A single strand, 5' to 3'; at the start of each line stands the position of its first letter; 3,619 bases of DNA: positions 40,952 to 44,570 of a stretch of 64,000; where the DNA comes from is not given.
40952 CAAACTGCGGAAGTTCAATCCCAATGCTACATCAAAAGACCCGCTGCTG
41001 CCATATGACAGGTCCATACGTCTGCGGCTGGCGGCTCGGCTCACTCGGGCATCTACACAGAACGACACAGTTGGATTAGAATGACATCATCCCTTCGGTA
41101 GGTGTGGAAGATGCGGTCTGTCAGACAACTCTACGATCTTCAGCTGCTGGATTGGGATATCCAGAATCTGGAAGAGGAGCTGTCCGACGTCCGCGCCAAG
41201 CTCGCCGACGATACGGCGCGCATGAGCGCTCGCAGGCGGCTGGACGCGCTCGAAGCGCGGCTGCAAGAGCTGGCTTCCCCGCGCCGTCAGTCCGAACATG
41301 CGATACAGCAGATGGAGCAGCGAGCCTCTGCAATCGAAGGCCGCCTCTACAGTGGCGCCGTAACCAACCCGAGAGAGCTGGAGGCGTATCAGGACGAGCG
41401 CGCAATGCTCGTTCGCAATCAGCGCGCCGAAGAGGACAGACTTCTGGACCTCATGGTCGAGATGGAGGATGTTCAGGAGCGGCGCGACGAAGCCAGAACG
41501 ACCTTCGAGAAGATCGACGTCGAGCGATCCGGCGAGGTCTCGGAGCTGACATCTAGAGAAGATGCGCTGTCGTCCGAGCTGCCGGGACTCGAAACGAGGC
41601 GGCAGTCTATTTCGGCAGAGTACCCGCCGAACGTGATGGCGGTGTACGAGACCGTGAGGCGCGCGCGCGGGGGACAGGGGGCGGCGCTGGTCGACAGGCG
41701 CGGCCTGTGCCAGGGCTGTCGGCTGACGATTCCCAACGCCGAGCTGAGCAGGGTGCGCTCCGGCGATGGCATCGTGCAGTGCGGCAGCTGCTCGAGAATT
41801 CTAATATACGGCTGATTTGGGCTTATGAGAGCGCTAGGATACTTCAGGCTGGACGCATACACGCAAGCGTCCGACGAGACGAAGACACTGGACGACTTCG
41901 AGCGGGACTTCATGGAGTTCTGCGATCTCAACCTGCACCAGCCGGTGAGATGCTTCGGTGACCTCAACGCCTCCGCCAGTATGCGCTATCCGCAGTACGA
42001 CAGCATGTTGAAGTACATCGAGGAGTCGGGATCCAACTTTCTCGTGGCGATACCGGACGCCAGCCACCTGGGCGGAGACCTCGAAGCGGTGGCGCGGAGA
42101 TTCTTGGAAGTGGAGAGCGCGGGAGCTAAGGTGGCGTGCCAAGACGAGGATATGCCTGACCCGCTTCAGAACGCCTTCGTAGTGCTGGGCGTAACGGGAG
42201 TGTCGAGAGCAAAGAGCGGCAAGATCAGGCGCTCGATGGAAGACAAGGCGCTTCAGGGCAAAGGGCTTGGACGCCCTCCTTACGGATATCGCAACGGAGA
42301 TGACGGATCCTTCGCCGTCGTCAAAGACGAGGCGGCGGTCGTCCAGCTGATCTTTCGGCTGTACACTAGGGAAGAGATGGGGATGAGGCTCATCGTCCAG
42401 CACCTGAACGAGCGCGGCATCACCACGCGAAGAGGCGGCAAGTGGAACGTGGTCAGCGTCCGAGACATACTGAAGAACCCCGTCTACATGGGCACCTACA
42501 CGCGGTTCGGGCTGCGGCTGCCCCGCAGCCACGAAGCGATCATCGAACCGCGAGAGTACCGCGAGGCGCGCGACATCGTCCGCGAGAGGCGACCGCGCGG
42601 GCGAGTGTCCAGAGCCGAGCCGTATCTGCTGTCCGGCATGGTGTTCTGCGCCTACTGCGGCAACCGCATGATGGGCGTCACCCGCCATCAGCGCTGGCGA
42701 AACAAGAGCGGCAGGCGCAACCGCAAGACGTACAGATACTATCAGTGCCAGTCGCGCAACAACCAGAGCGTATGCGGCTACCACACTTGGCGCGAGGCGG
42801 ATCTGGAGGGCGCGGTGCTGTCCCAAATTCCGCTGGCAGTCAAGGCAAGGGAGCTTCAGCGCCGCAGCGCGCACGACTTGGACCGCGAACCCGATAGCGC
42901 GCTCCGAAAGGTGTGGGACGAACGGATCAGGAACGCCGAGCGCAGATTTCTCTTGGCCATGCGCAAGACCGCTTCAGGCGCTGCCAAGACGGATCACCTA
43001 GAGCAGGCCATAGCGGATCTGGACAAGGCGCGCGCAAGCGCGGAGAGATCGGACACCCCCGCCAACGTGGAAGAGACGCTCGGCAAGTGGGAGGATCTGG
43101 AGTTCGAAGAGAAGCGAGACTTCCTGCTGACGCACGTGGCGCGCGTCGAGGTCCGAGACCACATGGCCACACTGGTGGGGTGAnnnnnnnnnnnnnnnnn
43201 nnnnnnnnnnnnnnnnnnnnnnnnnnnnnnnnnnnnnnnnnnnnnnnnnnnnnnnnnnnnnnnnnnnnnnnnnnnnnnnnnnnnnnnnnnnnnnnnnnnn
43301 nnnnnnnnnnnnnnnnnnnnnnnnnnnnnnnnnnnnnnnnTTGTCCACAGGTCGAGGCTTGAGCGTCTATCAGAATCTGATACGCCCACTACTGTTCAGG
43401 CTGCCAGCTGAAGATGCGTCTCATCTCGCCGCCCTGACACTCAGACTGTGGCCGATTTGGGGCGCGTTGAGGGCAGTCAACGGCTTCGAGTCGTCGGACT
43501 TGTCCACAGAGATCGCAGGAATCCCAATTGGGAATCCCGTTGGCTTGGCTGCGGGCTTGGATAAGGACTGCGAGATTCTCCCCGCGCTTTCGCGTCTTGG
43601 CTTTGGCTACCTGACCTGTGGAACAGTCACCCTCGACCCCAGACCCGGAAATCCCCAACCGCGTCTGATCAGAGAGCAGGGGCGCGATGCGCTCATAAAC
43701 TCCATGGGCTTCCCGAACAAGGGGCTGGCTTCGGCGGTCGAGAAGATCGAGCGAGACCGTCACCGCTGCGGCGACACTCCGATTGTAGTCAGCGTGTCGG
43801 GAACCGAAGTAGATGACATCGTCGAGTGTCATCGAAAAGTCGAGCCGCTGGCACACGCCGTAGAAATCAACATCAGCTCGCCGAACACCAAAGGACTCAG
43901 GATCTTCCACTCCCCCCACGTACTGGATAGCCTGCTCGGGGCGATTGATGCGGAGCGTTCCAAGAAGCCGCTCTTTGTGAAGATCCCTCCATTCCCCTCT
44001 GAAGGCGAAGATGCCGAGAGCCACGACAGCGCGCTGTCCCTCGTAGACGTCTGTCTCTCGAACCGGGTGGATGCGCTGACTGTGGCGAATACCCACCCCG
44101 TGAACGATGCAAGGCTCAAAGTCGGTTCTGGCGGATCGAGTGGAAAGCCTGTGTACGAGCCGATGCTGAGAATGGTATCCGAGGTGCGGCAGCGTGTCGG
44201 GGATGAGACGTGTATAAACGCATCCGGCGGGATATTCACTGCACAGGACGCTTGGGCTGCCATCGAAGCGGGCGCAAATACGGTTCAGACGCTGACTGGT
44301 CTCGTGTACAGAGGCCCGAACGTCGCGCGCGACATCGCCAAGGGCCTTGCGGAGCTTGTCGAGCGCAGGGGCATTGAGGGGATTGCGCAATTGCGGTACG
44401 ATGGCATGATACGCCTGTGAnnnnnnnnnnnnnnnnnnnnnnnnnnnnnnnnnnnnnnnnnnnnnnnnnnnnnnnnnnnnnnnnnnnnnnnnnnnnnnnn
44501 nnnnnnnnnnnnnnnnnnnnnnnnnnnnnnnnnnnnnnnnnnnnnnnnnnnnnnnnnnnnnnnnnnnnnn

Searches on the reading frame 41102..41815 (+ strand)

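Call 4: search_protein_families(library=pfam, proteins=[window:41102-41815:+], max_evalue=0.1)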
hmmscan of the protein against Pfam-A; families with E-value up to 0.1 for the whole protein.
window:41102-41815:+ (237 aa): 9 families
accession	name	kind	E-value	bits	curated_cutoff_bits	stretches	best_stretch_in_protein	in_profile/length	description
PF24481.2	CT398_CC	-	1e-13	52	27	1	31-189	21-179/180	CT398-like coiled coil hairpin domain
PF02591.20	Zn_ribbon_9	-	8.7e-11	42.2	29.1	1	203-234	2-33/33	C4-type zinc ribbon domain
PF16326.10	ABC_tran_CTD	-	0.00033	21.3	32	0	13-57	10-53/69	ABC transporter C-terminal domain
PF14988.11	DUF4515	-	0.011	16.2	24.5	1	3-79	69-147/206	Domain of unknown function (DUF4515)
PF04871.18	Uso1_p115_C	-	0.013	16.2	28.4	1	42-141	12-103/121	Uso1 / p115 like vesicle tethering protein, C terminal region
PF24487.1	NDC80_loop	-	0.027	14.6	27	1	23-114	106-201/233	Kinetochore protein NDC80 loop region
PF25764.1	KIF21A_4th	-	0.059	13.5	33.1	1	13-78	63-137/183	KIF21A-like domain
PF05531.17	NPV_P10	-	0.071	14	29.8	0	12-59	12-56/75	Nucleopolyhedrovirus P10 protein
PF07321.17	YscO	-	0.085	13.3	28.8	0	43-135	15-110/149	Type III secretion protein YscO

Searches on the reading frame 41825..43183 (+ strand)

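Call 4: search_protein_families(library=pfam, proteins=[window:41825-43183:+], max_evalue=0.1)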
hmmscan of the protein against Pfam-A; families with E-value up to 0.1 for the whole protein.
window:41825-43183:+ (452 aa): 4 families
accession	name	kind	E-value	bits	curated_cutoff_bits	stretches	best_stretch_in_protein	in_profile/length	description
PF07508.19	Recombinase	-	3.5e-19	69.4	21.1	1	168-255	2-102/102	Recombinase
PF13408.12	Zn_ribbon_recom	-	1e-14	55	25.3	1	268-335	1-57/58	Recombinase zinc beta ribbon domain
PF20552.4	HTH_62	-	0.0043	17.5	27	1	172-216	23-67/72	Recombinase-like helix-turn-helix domain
PF25526.1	LIP-1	-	0.0046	16.8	34.1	1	323-407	32-115/250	Liprin-alpha-like coiled coil domain 2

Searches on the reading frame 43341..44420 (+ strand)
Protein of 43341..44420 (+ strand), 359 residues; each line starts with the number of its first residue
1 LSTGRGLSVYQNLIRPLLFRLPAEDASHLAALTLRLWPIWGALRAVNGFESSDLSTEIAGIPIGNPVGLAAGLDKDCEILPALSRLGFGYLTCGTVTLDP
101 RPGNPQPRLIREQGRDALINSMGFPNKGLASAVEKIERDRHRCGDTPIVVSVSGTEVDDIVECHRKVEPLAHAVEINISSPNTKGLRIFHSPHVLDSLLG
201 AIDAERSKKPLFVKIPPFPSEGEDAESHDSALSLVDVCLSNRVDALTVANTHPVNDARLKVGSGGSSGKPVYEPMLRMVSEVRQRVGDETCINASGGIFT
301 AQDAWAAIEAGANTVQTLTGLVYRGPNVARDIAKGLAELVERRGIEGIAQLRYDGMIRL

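Call 4: search_protein_families(library=pfam, proteins=[window:43341-44420:+], max_evalue=0.1)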
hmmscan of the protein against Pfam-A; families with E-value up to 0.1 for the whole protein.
window:43341-44420:+ (359 aa): 3 families
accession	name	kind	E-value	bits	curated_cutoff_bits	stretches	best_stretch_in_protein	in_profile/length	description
PF01180.27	DHO_dh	-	1.4e-65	221.9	27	1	54-339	2-290/291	Dihydroorotate dehydrogenase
PF01070.24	FMN_dh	-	0.0039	16.7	24.9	1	276-316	260-300/350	FMN-dependent dehydrogenase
PF03060.21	NMO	-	0.0069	16.3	28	1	263-334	167-238/331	Nitronate monooxygenase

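Call 42: find_homologous_proteins(query=window:43362-44420:+, max_evalue=1e-30)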
Query window:43362-44420:+ (352 aa): 7529 proteins with E <= 1e-30 among 8000 candidates; the best 120 are listed.
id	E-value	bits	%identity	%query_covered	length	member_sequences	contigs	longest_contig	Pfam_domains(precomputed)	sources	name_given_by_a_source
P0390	1.1e-221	753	96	100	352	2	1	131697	PF01180.28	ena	-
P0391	1.8e-142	493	66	98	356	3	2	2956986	PF01180.28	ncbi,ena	-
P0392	4.2e-141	488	64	99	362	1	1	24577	PF01180.28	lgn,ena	-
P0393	7.6e-138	478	65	98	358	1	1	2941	PF01180.28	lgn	-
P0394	4.6e-137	475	62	98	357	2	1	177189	PF01180.28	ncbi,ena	-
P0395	9.2e-136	471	64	98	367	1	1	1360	PF01180.28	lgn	-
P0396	4.2e-135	469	63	99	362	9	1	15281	PF01180.28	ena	-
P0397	5.0e-135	468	60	99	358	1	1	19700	PF01070.25,PF01180.28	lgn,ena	-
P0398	7.5e-135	468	62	98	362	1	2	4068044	PF01180.28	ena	-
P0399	8.8e-135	467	63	98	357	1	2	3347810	PF01180.28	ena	-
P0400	1.2e-134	467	61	97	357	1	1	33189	PF01180.28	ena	-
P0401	2.8e-134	466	61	96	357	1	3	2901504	PF01180.28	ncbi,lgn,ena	-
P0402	2.8e-134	466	60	98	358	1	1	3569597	PF01180.28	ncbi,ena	-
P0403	1.2e-133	464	60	98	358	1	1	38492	PF01180.28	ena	-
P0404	1.5e-133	463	60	98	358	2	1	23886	PF01180.28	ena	-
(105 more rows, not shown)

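Call 47: find_encoding_contigs(protein=P0391, flank=8000, max_places=2)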
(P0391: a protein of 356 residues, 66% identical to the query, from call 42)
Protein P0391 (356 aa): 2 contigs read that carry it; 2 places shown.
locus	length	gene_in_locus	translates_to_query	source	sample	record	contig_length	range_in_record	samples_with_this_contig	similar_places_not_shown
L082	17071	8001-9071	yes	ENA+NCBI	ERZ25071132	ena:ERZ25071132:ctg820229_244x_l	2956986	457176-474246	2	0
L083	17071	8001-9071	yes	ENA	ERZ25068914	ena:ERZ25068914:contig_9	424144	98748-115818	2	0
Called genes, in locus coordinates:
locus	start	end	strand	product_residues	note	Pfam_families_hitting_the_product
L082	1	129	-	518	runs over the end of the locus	PF07969:Amidohydro_3, PF01979:Amidohydro_1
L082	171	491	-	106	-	PF07978:NIPSNAP (weak)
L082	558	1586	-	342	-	PF01699:Na_Ca_ex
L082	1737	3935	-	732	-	PF01406:tRNA-synt_1e, PF09334:tRNA-synt_1g (faint), PF00535:Glycos_transf_2, PF13641:Glyco_tranf_2_3 (faint)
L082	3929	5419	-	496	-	PF00224:PK, PF02887:PK_C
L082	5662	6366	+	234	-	PF24481:CT398_CC, PF02591:Zn_ribbon_9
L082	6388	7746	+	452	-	PF07508:Recombinase, PF13408:Zn_ribbon_recom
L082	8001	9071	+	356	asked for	PF01180:DHO_dh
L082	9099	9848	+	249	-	PF05116:S6PP, PF08282:Hydrolase_3, PF00702:Hydrolase (weak)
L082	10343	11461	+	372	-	PF02481:DNA_processg_A, PF17782:WHD_DprA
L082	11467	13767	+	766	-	PF01751:Toprim, PF01131:Topoisom_bac, PF01396:Zn_ribbon_Top1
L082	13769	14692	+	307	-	PF02899:Phage_int_SAM_1, PF13102:Phage_int_SAM_5 (weak), PF00589:Phage_integrase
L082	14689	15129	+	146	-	PF01220:DHquinase_II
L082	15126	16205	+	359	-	PF01321:Creatinase_N, PF00557:Peptidase_M24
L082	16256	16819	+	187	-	PF08207:EFP_N, PF01132:EFP, PF09285:Elong-fact-P_C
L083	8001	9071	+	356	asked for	PF01180:DHO_dh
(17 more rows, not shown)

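Call 48: find_encoding_contigs(protein=P0392, flank=8000, max_places=2)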
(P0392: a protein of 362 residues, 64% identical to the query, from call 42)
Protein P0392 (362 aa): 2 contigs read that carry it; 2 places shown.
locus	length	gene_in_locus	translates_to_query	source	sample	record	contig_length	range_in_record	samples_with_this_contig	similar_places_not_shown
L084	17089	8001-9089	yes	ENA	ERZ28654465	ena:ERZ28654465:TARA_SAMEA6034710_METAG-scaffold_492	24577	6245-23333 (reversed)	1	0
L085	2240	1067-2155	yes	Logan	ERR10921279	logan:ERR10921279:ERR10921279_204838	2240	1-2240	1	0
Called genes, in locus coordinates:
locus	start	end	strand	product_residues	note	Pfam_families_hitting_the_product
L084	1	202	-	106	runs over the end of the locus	PF07978:NIPSNAP (weak)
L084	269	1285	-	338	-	PF01699:Na_Ca_ex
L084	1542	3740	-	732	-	PF01406:tRNA-synt_1e, PF09334:tRNA-synt_1g (weak), PF00535:Glycos_transf_2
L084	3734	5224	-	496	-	PF00224:PK, PF02887:PK_C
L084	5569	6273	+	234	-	PF24481:CT398_CC, PF02591:Zn_ribbon_9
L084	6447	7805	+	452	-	PF07508:Recombinase, PF13408:Zn_ribbon_recom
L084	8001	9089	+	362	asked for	PF01180:DHO_dh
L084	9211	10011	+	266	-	PF08282:Hydrolase_3, PF05116:S6PP (weak), PF00702:Hydrolase (weak)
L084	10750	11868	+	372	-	PF02481:DNA_processg_A, PF17782:WHD_DprA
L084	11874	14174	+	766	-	PF01751:Toprim, PF01131:Topoisom_bac, PF01396:Zn_ribbon_Top1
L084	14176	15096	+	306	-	PF02899:Phage_int_SAM_1, PF13102:Phage_int_SAM_5 (faint), PF13495:Phage_int_SAM_4 (faint), PF00589:Phage_integrase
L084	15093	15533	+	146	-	PF01220:DHquinase_II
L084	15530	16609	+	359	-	PF01321:Creatinase_N, PF00557:Peptidase_M24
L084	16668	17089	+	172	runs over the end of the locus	-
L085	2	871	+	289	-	?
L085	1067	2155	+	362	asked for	PF01180:DHO_dh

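Call 49: find_encoding_contigs(protein=P0394, flank=8000, max_places=2)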
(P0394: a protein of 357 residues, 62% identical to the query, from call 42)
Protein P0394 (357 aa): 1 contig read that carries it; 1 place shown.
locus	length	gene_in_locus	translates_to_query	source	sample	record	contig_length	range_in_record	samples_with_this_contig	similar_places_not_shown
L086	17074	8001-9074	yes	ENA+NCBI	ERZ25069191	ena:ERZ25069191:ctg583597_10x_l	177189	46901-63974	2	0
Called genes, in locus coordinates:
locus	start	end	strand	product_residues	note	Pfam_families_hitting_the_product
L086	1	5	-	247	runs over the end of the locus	PF13384:HTH_23 (faint), PF04255:DUF433 (weak)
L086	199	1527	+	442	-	PF03446:NAD_binding_2 (faint), PF00389:2-Hacid_dh, PF02826:2-Hacid_dh_C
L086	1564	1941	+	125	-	PF13650:Asp_protease_2, PF13975:gag-asp_proteas (weak)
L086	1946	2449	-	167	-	-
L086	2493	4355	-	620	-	PF00009:GTP_EFTU, PF01926:MMR_HSR1 (weak), PF03144:GTP_EFTU_D2, PF25461:Beta-barrel_SelB, PF09106:WHD_2nd_SelB, PF09107:WHD_3rd_SelB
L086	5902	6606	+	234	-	PF16326:ABC_tran_CTD (faint), PF24481:CT398_CC, PF02591:Zn_ribbon_9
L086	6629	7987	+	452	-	PF07508:Recombinase, PF13408:Zn_ribbon_recom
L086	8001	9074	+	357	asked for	PF01180:DHO_dh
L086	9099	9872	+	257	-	PF00702:Hydrolase (faint), PF08282:Hydrolase_3, PF05116:S6PP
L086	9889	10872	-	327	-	-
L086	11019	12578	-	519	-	PF00364:Biotin_lipoyl, PF02817:E3_binding, PF00198:2-oxoacid_dh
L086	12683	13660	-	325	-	PF02779:Transket_pyr, PF02780:Transketolase_C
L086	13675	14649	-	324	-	PF00676:E1_dh, PF02775:TPP_enzyme_C (weak)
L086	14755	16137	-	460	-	PF00890:FAD_binding_2 (faint), PF01134:GIDA (faint), PF01266:DAO (faint), PF07992:Pyr_redox_2, PF12831:FAD_oxidored (weak), PF13738:Pyr_redox_3, PF00070:Pyr_redox, PF02852:Pyr_redox_dim, +3 more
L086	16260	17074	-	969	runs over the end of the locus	PF01565:FAD_binding_4, PF02913:FAD-oxidase_C, PF13183:Fer4_8, PF13534:Fer4_17, PF02754:CCG (weak)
